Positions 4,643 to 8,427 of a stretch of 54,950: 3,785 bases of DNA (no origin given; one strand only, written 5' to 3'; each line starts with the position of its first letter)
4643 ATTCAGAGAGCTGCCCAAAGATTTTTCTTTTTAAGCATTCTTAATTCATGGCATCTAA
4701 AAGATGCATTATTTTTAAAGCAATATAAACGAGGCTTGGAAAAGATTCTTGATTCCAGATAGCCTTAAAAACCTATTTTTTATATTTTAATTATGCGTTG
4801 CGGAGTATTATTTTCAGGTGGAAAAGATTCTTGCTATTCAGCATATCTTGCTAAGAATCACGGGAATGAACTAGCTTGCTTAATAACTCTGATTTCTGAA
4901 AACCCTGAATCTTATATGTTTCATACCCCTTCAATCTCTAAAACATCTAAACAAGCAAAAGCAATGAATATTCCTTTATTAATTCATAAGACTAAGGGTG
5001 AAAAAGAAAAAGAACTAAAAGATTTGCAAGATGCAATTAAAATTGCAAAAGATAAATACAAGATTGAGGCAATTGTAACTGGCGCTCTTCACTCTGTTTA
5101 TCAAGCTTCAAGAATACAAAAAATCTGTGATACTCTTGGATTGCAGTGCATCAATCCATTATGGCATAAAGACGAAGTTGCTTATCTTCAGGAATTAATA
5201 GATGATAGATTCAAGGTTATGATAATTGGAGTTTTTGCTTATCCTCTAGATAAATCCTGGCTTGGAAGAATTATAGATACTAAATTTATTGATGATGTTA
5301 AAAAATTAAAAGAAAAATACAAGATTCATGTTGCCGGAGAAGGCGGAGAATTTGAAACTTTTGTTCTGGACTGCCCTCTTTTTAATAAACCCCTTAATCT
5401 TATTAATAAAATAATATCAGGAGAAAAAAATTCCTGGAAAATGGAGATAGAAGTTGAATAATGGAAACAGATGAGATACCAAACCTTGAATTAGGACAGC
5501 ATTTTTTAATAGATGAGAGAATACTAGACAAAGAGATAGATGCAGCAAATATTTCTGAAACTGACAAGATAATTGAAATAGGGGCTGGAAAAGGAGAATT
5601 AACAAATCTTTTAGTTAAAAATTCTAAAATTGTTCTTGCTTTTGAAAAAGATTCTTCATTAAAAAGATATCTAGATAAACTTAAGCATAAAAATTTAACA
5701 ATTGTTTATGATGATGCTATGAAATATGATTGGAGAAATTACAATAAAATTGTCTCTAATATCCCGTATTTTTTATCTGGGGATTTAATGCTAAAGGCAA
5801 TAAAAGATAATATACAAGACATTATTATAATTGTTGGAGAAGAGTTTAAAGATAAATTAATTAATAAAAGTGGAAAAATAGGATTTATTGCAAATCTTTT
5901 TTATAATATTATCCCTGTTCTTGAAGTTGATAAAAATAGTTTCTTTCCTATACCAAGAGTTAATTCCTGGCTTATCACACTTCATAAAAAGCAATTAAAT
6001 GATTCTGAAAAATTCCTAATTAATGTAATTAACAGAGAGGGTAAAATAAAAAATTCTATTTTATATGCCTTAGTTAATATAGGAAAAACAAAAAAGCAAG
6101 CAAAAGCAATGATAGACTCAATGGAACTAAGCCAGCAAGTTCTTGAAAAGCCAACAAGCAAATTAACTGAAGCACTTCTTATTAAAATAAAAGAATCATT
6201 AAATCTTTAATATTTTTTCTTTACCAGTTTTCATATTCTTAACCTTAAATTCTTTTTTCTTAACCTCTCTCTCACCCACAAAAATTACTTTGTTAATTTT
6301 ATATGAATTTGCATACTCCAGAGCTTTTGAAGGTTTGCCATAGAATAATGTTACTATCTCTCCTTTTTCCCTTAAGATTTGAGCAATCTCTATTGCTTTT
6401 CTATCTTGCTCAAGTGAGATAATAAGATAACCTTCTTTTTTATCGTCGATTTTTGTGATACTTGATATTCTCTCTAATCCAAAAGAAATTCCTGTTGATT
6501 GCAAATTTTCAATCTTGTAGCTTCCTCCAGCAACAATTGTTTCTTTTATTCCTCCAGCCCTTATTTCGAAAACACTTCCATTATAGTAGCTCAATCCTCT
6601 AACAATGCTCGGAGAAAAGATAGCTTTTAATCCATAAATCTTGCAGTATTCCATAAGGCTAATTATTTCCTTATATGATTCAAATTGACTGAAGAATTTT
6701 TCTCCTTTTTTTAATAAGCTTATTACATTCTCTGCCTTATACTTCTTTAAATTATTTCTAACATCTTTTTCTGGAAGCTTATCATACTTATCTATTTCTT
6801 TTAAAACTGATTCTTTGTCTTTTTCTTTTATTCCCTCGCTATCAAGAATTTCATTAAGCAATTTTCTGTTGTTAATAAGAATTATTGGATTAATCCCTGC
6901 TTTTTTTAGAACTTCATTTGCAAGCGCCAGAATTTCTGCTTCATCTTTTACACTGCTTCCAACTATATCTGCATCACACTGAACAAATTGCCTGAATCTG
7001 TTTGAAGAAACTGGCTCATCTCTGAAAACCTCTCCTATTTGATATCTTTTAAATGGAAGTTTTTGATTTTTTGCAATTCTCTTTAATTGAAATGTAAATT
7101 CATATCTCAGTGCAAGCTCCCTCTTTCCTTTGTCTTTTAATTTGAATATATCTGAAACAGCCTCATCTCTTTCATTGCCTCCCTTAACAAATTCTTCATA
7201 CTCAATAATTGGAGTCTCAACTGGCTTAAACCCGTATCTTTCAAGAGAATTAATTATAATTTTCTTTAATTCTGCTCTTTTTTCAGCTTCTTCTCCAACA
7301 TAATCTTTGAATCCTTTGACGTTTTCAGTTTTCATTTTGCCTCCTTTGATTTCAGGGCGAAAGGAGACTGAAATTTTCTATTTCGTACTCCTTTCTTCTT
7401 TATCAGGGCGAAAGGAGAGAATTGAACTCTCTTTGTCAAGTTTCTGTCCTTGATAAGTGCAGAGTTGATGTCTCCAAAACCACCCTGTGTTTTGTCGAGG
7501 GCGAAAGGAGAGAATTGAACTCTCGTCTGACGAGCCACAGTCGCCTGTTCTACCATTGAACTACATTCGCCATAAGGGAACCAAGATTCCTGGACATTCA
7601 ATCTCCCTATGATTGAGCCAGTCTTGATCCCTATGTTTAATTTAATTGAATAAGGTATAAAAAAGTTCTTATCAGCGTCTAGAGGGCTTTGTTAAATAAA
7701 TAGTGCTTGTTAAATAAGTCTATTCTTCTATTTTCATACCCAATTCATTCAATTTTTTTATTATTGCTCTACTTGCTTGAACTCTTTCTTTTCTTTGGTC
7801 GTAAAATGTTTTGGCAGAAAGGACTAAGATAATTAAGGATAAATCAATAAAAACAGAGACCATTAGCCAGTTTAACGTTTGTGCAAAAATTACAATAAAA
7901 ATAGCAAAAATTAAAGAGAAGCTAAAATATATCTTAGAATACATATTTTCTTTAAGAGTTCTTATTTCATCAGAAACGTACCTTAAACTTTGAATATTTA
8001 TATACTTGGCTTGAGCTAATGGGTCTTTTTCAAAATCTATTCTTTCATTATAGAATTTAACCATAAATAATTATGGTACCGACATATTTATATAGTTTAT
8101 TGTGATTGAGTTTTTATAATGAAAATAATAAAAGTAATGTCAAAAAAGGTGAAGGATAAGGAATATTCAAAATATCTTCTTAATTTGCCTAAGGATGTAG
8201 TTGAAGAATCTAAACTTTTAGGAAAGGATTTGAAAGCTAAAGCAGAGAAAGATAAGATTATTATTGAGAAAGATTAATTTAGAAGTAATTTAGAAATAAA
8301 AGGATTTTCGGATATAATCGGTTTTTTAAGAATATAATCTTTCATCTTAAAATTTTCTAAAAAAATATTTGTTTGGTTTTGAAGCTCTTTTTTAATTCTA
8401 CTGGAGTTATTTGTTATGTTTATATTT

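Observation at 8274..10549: Four-gene overlapping operon RHH / Panacea-like / PIN-like / unknown 358 aa inside a defence island: candidate new toxin-antitoxin or defence module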

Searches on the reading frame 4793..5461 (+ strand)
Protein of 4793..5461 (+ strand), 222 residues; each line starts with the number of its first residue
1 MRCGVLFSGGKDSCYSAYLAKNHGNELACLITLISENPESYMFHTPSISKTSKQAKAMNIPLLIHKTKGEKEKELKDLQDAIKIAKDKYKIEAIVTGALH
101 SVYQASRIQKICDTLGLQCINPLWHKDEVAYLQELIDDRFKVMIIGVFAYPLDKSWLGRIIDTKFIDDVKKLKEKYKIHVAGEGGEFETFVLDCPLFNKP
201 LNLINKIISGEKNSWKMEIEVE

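Call 70: search_protein_families(library=pfam, proteins=[window:4793-5461:+], max_evalue=0.001)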
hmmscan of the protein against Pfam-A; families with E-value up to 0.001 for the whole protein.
window:4793-5461:+ (222 aa): 2 families
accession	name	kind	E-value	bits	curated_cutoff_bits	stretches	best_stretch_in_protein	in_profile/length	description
PF01902.24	Diphthami_syn_2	-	1.8e-68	230.8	23.2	1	1-220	1-215/219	Diphthamide synthase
PF24167.1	DUF7411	-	0.0004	20.4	28.7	0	1-66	1-57/194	Family of unknown function (DUF7411)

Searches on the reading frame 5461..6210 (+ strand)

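Call 70: search_protein_families(library=pfam, proteins=[window:5461-6210:+], max_evalue=0.001)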
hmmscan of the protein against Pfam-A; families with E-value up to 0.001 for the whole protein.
window:5461-6210:+ (249 aa): 2 families
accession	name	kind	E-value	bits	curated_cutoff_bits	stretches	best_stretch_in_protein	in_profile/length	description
PF00398.26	RrnaAD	-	1e-37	130.2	24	1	10-185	7-204/263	Ribosomal RNA adenine dimethylase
PF05219.18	DREV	-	0.00035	20.2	26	1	24-82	80-143/265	DREV methyltransferase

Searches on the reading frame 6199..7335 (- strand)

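Call 70: search_protein_families(library=pfam, proteins=[window:6199-7335:-], max_evalue=0.001)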
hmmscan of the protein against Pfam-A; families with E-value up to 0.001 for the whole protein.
window:6199-7335:- (378 aa): 5 families
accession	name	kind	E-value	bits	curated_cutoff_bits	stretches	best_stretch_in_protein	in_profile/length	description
PF13393.11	tRNA-synt_His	-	2.9e-36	125.7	25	1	8-290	1-308/308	Histidyl-tRNA synthetase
PF00152.25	tRNA-synt_2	-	6.4e-08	32.5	25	1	15-147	20-141/308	tRNA synthetases class II (D, K and N)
PF00587.30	tRNA-synt_2b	-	1.4e-07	32.2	29.3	1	64-184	1-110/179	tRNA synthetase class II core domain (G, H, P, S and T)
PF03129.25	HGTP_anticodon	-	1.8e-06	28.5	21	1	310-374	14-80/94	Anticodon binding domain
PF01409.25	tRNA-synt_2d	-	2.3e-06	27.7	19.8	1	23-130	22-138/246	tRNA synthetases class II core domain (F)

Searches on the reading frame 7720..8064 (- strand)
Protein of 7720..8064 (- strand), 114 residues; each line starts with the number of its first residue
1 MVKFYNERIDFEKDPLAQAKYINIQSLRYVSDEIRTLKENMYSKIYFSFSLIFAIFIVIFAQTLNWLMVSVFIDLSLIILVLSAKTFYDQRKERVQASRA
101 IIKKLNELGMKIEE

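Call 3: search_protein_families(library=pfam, proteins=[window:7720-8064:-], max_evalue=1)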
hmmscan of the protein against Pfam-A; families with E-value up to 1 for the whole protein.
window:7720-8064:- (114 aa): 2 families
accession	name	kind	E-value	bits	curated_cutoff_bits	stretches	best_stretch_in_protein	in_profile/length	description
PF06398.17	Pex24p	-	0.0084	15.6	26.8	1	24-111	124-211/358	Integral peroxisomal membrane peroxin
PF03048.19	Herpes_UL92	-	0.18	12.1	21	1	24-91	101-167/191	UL92 family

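Call 4: search_protein_families(library=padloc, proteins=[window:7720-8064:-], max_evalue=1)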
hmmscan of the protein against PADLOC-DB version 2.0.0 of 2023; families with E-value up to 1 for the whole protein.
window:7720-8064:- (114 aa): 1 family
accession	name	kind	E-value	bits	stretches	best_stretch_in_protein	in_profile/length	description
PDLC03819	RTasSLATT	-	0.02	12.6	1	41-113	29-104/176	DRT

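Call 5: search_protein_families(library=ncbifam, proteins=[window:7720-8064:-], max_evalue=1)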
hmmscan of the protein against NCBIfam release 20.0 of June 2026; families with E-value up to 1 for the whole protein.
window:7720-8064:- (114 aa): 0 families

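Call 94: search_protein_families(library=phrogs, proteins=[window:7720-8064:-], max_evalue=0.01)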
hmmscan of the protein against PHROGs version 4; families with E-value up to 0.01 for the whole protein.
window:7720-8064:- (114 aa): 1 family
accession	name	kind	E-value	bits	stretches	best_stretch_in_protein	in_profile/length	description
phrog_28289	-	unknown function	0.0058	16.7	1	25-84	172-231/493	-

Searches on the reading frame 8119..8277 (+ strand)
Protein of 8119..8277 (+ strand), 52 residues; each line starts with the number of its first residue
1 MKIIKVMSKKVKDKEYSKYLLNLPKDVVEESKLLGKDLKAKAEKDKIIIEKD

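Call 3: search_protein_families(library=pfam, proteins=[window:8119-8277:+], max_evalue=1)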
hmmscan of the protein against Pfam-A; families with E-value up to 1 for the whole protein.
window:8119-8277:+ (52 aa): 1 family
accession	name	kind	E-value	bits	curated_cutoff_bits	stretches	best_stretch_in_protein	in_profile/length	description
PF23528.1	Microp_apicomplexa_15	-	0.0082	16.7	27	1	4-32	14-42/69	Apicomplexa microprotein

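Call 4: search_protein_families(library=padloc, proteins=[window:8119-8277:+], max_evalue=1)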
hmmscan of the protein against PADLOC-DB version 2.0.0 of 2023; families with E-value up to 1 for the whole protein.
window:8119-8277:+ (52 aa): 0 families

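Call 5: search_protein_families(library=ncbifam, proteins=[window:8119-8277:+], max_evalue=1)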
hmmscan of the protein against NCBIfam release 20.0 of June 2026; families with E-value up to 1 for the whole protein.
window:8119-8277:+ (52 aa): 1 family
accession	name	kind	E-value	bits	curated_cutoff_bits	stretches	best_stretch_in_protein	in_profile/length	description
TIGR03793.1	leader_NHLP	domain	0.013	15.4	50.9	1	5-31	8-34/77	NHLP leader peptide family RiPP precursor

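Call 79: search_protein_families(library=pfam, proteins=[window:8119-8274:+], max_evalue=1)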
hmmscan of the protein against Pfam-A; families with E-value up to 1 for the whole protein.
seq(52 aa): 1 family
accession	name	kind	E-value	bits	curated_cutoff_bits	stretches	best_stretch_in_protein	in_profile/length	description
PF23528.1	Microp_apicomplexa_15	-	0.0082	16.7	27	1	4-32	14-42/69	Apicomplexa microprotein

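Call 94: search_protein_families(library=phrogs, proteins=[window:8119-8277:+], max_evalue=0.01)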
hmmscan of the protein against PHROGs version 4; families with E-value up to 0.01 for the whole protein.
window:8119-8277:+ (52 aa): 0 families
